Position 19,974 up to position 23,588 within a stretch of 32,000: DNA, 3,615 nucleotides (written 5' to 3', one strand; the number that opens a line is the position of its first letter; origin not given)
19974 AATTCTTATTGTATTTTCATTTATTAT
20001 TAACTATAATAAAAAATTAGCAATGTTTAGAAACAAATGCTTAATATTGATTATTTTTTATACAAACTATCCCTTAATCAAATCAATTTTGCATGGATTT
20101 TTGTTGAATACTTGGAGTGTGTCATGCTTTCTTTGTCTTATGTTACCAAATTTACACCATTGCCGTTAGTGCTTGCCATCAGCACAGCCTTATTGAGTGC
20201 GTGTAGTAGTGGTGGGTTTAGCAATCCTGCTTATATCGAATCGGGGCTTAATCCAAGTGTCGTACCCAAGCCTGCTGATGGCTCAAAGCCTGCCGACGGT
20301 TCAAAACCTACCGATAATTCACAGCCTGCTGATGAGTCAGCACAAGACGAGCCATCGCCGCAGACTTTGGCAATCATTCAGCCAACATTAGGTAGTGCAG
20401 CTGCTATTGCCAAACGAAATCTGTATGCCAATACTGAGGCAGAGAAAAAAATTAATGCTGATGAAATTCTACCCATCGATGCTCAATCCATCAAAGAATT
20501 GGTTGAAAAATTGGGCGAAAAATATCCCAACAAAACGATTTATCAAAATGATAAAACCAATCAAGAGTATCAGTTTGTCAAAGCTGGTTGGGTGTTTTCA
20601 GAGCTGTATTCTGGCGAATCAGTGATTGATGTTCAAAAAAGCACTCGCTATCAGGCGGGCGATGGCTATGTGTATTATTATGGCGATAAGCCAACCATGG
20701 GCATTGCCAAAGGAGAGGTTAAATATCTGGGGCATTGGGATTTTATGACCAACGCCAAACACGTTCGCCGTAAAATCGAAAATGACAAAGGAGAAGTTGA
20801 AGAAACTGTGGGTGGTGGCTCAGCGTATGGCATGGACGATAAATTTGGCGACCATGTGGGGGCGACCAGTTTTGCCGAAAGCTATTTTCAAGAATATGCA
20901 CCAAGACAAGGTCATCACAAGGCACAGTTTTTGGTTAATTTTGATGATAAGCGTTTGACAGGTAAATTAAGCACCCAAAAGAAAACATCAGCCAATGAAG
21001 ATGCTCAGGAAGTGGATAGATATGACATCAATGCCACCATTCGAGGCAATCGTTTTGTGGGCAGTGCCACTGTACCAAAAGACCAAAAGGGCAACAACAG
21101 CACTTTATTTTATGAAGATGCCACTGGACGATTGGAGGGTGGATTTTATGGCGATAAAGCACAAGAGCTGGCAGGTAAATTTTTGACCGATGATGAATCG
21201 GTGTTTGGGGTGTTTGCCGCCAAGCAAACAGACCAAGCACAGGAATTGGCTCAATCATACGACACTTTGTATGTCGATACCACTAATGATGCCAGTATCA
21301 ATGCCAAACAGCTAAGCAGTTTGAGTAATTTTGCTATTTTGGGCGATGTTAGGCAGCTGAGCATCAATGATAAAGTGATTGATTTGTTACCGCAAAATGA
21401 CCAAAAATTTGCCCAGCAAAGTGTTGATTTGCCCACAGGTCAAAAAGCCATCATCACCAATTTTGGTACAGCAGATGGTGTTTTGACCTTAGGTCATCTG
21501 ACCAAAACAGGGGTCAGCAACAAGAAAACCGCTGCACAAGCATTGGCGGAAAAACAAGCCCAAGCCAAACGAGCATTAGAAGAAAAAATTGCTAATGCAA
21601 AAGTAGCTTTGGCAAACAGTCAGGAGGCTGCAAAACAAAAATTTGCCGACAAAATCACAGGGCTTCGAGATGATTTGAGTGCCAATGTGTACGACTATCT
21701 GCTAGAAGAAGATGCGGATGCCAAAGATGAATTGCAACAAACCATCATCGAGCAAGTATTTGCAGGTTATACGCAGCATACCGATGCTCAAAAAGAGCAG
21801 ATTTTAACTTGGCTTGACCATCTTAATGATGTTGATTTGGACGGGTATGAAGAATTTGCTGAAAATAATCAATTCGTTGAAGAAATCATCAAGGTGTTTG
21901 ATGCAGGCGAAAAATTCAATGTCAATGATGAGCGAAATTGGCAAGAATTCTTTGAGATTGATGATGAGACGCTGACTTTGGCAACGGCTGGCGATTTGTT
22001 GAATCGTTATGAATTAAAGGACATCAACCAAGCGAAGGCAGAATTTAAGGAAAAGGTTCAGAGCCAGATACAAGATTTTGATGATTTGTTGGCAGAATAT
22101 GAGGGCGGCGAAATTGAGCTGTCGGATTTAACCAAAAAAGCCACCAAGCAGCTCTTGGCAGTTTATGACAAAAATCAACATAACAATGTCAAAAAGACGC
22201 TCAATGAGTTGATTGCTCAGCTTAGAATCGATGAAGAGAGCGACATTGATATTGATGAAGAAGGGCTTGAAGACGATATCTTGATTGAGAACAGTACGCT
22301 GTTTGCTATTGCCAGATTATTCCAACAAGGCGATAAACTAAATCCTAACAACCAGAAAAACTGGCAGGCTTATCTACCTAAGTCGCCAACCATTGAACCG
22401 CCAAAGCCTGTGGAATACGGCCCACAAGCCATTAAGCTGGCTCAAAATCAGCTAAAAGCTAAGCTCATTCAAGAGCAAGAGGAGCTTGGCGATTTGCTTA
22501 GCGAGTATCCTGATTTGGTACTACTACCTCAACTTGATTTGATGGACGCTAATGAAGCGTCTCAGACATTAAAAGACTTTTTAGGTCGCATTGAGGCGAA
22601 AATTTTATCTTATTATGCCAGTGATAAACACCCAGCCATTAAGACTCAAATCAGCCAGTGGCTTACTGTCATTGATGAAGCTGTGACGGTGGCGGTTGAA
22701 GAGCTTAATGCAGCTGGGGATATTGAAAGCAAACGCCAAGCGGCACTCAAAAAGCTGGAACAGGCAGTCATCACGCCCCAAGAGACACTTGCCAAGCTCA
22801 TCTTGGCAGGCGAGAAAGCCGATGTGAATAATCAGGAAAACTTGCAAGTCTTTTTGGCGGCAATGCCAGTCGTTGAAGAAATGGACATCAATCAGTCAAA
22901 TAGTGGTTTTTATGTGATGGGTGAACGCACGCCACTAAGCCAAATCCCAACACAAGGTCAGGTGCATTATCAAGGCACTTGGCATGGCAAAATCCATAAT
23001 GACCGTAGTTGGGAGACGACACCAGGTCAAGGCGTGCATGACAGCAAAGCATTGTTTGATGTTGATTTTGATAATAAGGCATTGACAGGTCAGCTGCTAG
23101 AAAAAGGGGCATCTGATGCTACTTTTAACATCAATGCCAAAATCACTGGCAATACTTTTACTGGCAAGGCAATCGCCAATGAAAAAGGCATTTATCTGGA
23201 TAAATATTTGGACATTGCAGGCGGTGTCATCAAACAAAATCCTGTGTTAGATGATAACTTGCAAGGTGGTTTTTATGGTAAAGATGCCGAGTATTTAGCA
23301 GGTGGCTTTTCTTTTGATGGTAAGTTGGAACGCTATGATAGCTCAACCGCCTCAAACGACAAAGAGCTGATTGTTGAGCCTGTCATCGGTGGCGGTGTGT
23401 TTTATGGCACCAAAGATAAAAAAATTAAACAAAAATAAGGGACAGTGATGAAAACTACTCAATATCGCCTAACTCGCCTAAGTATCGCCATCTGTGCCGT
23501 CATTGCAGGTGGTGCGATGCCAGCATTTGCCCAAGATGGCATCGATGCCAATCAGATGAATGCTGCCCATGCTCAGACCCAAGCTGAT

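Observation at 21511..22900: About 460-aa triple-module acidic insertion inside the C-lobe of a TbpB/LbpB-family surface lipoprotein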

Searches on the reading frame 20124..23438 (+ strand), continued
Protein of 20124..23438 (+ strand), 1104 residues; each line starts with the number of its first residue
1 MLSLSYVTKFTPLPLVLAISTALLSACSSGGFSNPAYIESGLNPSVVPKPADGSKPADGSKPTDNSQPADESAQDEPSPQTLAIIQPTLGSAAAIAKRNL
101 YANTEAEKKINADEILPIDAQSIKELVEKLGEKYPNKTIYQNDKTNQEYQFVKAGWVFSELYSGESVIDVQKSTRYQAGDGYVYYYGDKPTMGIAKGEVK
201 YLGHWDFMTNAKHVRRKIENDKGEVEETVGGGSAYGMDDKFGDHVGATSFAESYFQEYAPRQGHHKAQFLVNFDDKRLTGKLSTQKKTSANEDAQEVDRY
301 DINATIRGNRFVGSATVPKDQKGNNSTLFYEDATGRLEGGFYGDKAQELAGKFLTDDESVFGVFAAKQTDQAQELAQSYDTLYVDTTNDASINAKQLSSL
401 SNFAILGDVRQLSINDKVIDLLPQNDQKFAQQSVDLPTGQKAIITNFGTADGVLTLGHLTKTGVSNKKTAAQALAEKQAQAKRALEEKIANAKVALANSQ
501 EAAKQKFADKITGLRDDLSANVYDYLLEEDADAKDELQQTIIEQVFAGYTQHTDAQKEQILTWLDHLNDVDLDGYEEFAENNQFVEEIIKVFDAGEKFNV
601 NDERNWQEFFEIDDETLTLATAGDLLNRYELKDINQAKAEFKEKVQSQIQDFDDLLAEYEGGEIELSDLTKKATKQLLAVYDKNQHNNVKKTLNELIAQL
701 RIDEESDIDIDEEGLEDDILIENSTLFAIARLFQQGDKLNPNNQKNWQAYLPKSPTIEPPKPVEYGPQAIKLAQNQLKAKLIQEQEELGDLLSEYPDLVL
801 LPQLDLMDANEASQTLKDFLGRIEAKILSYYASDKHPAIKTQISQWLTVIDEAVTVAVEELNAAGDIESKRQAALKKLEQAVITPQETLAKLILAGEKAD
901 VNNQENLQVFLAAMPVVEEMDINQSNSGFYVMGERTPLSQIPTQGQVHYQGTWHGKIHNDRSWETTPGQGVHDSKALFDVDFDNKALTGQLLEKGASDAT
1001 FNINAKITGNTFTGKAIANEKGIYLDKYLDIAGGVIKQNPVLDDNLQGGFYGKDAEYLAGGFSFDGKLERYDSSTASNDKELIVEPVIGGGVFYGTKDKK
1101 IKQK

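Call 68: find_encoding_contigs(protein=P0008, flank=6000, max_places=2)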
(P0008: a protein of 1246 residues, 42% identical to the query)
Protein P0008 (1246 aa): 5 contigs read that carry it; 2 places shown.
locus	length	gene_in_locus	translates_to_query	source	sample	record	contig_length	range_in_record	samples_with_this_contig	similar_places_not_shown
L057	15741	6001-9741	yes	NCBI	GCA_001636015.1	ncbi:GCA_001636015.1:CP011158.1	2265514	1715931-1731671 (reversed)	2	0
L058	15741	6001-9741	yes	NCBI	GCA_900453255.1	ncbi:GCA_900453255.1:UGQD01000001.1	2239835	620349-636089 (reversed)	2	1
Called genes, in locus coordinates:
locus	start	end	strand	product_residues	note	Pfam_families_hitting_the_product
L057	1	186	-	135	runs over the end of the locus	-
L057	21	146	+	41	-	-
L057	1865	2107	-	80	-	-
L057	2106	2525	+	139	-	PF00083:Sugar_tr, PF07690:MFS_1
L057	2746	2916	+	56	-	-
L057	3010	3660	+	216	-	PF12762:DDE_Tnp_IS1595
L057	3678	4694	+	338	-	-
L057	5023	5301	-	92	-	-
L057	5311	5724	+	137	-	PF00155:Aminotran_1_2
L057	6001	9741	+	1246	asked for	PF17484:TbpB_A, PF01298:TbpB_B_D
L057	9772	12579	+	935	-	PF07715:Plug, PF00593:TonB_dep_Rec_b-barrel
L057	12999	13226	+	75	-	-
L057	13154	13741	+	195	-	PF17484:TbpB_A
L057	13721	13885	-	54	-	-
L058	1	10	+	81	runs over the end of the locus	PF00171:Aldedh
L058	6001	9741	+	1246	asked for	PF17484:TbpB_A, PF01298:TbpB_B_D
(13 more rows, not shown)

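Call 69: find_encoding_contigs(protein=P0014, flank=6000, max_places=2)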
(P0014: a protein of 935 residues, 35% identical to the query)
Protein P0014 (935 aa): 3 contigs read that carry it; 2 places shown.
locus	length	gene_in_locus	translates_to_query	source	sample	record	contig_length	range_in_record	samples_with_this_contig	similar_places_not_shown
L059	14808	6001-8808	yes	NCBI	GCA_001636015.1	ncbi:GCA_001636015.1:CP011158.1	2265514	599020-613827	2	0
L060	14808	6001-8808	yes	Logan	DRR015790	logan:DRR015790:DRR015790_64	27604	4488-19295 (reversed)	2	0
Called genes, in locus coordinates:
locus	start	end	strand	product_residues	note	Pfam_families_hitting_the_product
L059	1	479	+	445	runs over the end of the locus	PF08245:Mur_ligase_M, PF02875:Mur_ligase_C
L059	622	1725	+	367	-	PF01476:LysM, PF05036:SPOR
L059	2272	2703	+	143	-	-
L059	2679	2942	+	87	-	-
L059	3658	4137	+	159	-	PF10881:DUF2726, PF04480:DUF559 (weak)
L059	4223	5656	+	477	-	PF24575:TPR_Slam, PF04575:SlipAM, PF11059:DUF2860 (weak)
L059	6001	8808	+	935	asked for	PF17484:TbpB_A, PF01298:TbpB_B_D, PF08794:FHBP_C (faint), PF01298:TbpB_B_D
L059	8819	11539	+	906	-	PF07715:Plug, PF00593:TonB_dep_Rec_b-barrel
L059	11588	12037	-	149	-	PF01322:Cytochrom_C_2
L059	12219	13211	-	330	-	PF01218:Coprogen_oxidas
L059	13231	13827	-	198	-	PF00925:GTP_cyclohydro2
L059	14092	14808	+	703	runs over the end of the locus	PF13292:DXP_synthase_N, PF02775:TPP_enzyme_C (weak), PF13292:DXP_synthase_N, PF02779:Transket_pyr, PF02780:Transketolase_C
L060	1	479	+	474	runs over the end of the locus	PF08245:Mur_ligase_M, PF02875:Mur_ligase_C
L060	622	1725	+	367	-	PF01476:LysM, PF05036:SPOR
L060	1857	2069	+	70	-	-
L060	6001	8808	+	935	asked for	PF17484:TbpB_A, PF01298:TbpB_B_D, PF08794:FHBP_C (faint), PF01298:TbpB_B_D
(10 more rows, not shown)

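Call 74: fold_search(model_id=the predicted structure, library=pdb)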
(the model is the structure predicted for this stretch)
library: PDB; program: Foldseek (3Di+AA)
matches with E <= 10: 556; with E <= 0.001: 43
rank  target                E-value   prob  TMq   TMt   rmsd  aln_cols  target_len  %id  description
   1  7jrd_A                2.0e-29  1.00  0.38  0.69  10.8      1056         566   16  The crystal structure of lactoferrin binding protein B (LbpB) from Neisseria meningitidis in complex with human lactof (released 2021-10-13)
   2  4o3w_A                2.3e-29  1.00  0.38  0.71   7.5      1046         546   15  Crystal structure of the vaccine antigen Transferrin Binding Protein B (TbpB) mutant Tyr-63-Ala from Actinobacillus su (released 2015-01-14)
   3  4o3w_B                1.5e-28  1.00  0.38  0.73   6.3      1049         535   15  Crystal structure of the vaccine antigen Transferrin Binding Protein B (TbpB) mutant Tyr-63-Ala from Actinobacillus su (released 2015-01-14)
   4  3pqu_A                1.6e-28  1.00  0.38  0.72   6.9      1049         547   15  The crystal structures of porcine pathogen AsH57_TbpB (released 2011-02-02)
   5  3pqu_B                4.9e-28  1.00  0.38  0.72   8.0      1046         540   15  The crystal structures of porcine pathogen AsH57_TbpB (released 2011-02-02)
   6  4o3y                  4.9e-27  1.00  0.36  0.74   6.6      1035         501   14  Crystal structure of the vaccine antigen Transferrin Binding Protein B (TbpB) mutant Arg-179-Glu from Actinobacillus ple (released 2015-01-14)
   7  4o3z                  6.4e-27  1.00  0.36  0.74   6.5      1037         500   14  Crystal structure of the vaccine antigen Transferrin Binding Protein B (TbpB) mutant Tyr-95-Ala from Actinobacillus pleu (released 2015-01-14)
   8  3ve2_A                6.4e-27  1.00  0.35  0.68   7.5      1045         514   14  The 2.1 angstrom crystal structure of Transferrin binding protein B (TbpB) from serogroup B M982 Neisseria meningitidi (released 2012-02-22)
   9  4o49                  8.0e-27  1.00  0.37  0.75   6.1      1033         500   14  Crystal structure of the vaccine antigen Transferrin Binding Protein B (TbpB) mutant Tyr-174-Ala from Actinobacillus ple (released 2015-01-14)
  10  3ve1_C                1.3e-26  1.00  0.37  0.69   6.7      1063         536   14  The 2.9 angstrom crystal structure of Transferrin binding protein B (TbpB) from serogroup B M982 Neisseria meningitidi (released 2012-02-22)
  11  3ve1_A                1.4e-26  1.00  0.37  0.69   8.7      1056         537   14  The 2.9 angstrom crystal structure of Transferrin binding protein B (TbpB) from serogroup B M982 Neisseria meningitidi (released 2012-02-22)
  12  3pqs                  1.6e-26  1.00  0.36  0.73   9.5      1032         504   15  The crystal structures of porcine pathogen ApH87_TbpB (released 2011-02-02)
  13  4o4x_B                1.7e-26  1.00  0.36  0.73   7.9      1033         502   15  Crystal structure of the vaccine antigen Transferrin Binding Protein B (TbpB) double mutant Tyr-167-Ala and Trp-176-Al (released 2015-01-14)
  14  3hol                  2.0e-26  1.00  0.35  0.70   8.7      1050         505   14  The Structure of Intact Ap-TbpB (N and C lobes) (released 2009-10-06)
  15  3ve2_B                2.1e-26  1.00  0.35  0.68   7.2      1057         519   15  The 2.1 angstrom crystal structure of Transferrin binding protein B (TbpB) from serogroup B M982 Neisseria meningitidi (released 2012-02-22)
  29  9clt_B                1.3e-23  1.00  0.35  0.66  12.1      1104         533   14  Transferrin Binding Protein A in complex with transferrin binding protein B and transferrin (iron bound to N lobe only (released 2026-03-11)
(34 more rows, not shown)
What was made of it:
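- The fold match agrees (call 74).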

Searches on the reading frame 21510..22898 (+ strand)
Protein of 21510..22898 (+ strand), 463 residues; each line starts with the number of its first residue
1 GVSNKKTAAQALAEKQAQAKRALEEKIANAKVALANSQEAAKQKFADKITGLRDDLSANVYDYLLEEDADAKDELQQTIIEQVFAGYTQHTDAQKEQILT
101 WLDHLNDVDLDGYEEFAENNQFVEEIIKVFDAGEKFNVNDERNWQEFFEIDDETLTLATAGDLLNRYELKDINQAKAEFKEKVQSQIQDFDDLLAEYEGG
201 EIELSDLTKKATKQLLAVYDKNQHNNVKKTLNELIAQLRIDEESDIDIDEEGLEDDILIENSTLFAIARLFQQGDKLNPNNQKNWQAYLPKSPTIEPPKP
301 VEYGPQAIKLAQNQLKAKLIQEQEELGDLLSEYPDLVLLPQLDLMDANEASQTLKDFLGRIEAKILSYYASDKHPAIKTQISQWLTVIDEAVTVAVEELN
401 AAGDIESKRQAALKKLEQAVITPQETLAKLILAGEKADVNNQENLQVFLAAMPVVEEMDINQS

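Call 5: search_protein_families(library=pfam, proteins=[window:21510-22898:+], max_evalue=0.01)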
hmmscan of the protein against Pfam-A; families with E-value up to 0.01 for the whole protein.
window:21510-22898:+ (463 aa): 0 families

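Call 6: search_protein_families(library=ncbifam, proteins=[window:21510-22898:+], max_evalue=0.01)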
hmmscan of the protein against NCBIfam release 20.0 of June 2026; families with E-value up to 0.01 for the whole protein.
window:21510-22898:+ (463 aa): 0 families

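Call 10: find_homologous_proteins(query=window:21510-22898:+, max_evalue=0.001)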
Query window:21510-22898:+: 8000 candidates shared short words with the query, none scored E <= 0.001.
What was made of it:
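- Tried and rejected: find_homologous_proteins with the insertion alone returned nothing (call 10), probably because biased-composition words filled the 8000-candidate cap.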

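Call 15: search_solved_structures(query=window:21510-22898:+, max_evalue=1)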
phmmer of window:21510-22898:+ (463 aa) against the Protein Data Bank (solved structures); distinct sequences matched with E-value up to 1: 4.
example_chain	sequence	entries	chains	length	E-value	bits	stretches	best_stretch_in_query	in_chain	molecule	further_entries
4dou_A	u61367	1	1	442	0.0074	18.8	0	210-262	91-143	Adiponectin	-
7suk_SU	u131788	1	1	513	0.12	14.8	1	209-284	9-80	Nucleolar complex protein 4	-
6ke6_RO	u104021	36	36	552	0.12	14.8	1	209-284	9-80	Nucleolar complex protein 4 | Noc4,Nucleolar complex protein 4,Noc4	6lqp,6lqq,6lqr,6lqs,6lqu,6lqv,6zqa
1pqx_A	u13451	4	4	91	0.5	12.7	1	215-294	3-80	conserved hypothetical protein | SAV1430 | Uncharacterized protein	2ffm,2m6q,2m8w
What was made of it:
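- Tried and rejected: Pfam, NCBIfam and PDB sequence searches of the insertion gave no family (calls 5, 6, 15).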
